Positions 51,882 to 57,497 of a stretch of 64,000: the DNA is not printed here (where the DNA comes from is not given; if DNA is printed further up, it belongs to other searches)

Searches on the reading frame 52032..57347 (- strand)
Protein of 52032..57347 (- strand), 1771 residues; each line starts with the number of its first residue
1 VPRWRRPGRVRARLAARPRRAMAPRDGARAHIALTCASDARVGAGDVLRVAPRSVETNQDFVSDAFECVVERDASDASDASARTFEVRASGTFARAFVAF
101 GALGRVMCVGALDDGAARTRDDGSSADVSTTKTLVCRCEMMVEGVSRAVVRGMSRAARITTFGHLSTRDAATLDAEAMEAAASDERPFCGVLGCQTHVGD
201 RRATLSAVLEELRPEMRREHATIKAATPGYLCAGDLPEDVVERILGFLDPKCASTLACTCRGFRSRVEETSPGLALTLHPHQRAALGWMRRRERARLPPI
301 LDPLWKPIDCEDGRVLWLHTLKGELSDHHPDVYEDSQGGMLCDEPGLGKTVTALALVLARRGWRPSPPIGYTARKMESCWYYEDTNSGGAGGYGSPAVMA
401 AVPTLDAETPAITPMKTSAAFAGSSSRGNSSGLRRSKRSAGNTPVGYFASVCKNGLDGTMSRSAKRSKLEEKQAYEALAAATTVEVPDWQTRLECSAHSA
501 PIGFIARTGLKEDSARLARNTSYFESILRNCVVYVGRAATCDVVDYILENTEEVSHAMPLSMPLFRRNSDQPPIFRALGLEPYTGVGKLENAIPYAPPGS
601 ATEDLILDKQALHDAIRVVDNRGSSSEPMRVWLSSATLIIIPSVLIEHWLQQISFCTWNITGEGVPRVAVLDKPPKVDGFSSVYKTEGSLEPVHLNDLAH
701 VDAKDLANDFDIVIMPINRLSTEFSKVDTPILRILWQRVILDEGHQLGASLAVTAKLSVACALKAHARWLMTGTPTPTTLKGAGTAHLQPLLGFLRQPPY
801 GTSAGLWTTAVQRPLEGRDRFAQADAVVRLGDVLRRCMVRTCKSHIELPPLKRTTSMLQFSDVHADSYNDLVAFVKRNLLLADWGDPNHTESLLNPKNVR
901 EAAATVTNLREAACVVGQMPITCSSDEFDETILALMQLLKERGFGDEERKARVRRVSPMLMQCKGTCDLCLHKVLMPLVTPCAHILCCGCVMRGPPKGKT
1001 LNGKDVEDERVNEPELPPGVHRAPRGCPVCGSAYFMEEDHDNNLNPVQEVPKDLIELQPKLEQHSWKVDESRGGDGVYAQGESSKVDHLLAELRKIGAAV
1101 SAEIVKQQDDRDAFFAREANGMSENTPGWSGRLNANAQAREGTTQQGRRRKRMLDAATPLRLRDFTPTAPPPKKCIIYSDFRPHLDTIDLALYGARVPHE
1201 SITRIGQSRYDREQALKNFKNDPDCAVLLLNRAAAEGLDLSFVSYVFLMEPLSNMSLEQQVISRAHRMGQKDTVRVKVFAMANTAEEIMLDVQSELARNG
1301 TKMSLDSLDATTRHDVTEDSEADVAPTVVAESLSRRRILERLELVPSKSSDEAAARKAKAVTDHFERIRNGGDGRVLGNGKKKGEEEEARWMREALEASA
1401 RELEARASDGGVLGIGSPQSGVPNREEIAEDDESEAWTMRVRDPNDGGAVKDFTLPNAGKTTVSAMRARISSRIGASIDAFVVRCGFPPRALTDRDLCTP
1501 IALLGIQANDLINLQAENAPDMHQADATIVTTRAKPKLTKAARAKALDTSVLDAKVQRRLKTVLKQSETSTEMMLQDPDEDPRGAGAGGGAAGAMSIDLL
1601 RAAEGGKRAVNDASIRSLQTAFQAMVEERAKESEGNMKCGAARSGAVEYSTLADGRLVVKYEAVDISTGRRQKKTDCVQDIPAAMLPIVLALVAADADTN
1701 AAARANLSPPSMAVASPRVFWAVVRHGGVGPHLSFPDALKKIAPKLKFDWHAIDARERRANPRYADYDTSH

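Call 18: search_protein_families(library=pfam, proteins=[window:52032-57347:-], max_evalue=0.00001)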
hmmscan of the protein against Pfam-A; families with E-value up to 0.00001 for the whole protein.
window:52032-57347:- (1771 aa): 3 families
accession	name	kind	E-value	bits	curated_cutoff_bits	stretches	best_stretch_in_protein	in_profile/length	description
PF00176.29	SNF2-rel_dom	-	1.7e-41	142.7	24.9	1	281-894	1-275/290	SNF2-related domain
PF00271.37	Helicase_C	-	3.7e-10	40.5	23.5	1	1171-1269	14-110/110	Helicase conserved C-terminal domain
PF00646.38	F-box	-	9.8e-06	25.7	20.5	0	235-267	3-35/43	F-box domain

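Call 53: search_protein_families(library=pfam, proteins=[window:52032-57347:-], max_evalue=0.1)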
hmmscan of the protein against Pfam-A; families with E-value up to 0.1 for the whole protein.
window:52032-57347:- (1771 aa): 6 families
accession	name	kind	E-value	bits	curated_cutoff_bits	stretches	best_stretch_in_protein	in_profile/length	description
PF00176.29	SNF2-rel_dom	-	1.7e-41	142.7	24.9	1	281-894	1-275/290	SNF2-related domain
PF00271.37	Helicase_C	-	3.7e-10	40.5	23.5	1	1171-1269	14-110/110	Helicase conserved C-terminal domain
PF00646.38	F-box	-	9.8e-06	25.7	20.5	1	235-267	3-35/43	F-box domain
PF12937.12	F-box-like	-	0.0002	21.5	24.3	1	235-268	3-36/47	F-box-like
PF21403.4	OTU1_UBXL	-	0.039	15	22.7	0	1451-1492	12-49/49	OTU1, UBXL domain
PF04851.21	ResIII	-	0.081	13.3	22.5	0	701-775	90-162/164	Type III restriction enzyme, res subunit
